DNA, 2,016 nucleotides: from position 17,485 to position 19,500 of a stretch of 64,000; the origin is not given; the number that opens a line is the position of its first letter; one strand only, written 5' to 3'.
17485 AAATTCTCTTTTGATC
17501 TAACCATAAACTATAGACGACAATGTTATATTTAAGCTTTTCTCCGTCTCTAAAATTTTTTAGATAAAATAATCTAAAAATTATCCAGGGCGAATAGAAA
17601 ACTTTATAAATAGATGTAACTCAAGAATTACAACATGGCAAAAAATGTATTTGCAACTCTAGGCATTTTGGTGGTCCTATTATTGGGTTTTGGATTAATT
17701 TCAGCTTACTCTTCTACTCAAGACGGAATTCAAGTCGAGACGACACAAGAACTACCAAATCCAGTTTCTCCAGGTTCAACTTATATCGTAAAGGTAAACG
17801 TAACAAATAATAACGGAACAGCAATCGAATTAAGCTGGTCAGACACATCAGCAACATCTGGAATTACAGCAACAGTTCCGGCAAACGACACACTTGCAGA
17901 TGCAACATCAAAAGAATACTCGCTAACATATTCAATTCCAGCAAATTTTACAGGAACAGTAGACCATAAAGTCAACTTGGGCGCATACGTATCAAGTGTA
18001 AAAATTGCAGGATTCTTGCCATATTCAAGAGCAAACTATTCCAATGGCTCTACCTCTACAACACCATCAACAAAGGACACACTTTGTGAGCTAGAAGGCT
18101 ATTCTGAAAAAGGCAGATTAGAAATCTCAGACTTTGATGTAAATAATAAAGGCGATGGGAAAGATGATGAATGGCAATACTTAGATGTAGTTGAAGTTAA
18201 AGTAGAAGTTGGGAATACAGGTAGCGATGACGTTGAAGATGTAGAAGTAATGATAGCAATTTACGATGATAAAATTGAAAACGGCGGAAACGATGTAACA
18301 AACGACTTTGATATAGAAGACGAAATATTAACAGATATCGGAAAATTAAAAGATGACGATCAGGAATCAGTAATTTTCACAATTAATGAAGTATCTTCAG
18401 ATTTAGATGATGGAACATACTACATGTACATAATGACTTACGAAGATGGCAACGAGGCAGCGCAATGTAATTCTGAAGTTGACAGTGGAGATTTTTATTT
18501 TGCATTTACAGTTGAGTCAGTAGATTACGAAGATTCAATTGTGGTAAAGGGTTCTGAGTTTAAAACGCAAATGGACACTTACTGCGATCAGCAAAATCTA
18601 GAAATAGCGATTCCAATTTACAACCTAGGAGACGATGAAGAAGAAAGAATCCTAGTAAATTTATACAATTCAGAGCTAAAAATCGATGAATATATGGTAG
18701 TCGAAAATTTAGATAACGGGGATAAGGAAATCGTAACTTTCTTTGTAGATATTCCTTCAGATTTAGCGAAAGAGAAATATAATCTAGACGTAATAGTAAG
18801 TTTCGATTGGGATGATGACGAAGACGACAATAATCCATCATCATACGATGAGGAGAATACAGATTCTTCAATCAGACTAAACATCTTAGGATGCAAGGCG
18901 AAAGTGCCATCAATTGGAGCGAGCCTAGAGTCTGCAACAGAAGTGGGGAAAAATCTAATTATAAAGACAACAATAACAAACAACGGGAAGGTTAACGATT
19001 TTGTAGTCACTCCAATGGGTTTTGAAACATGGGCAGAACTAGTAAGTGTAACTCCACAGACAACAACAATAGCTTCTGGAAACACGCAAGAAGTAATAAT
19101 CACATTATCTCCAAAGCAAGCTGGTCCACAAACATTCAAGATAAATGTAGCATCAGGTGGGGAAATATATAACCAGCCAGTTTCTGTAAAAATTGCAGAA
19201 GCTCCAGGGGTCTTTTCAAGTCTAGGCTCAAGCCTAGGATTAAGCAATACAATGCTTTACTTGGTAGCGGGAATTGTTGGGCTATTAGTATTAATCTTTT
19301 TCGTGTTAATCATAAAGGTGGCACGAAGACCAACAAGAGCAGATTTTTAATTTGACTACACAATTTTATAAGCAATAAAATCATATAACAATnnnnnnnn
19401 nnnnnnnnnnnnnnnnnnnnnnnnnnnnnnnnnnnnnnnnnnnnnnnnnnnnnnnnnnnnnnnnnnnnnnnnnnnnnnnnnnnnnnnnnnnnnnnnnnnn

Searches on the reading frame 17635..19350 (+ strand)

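Call 61: search_protein_families(library=pfam, proteins=[window:17635-19350:+], max_evalue=0.001)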
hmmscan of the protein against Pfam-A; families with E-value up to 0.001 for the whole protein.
window:17635-19350:+ (571 aa): 2 families
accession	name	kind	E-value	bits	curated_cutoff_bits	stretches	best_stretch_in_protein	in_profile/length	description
PF07705.17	CARDB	-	3.8e-06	27.5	22.7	0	316-388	15-83/101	CARDB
PF02018.23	CBM_4_9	-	8.3e-05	23.4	25.9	1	24-108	43-124/136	Carbohydrate binding domain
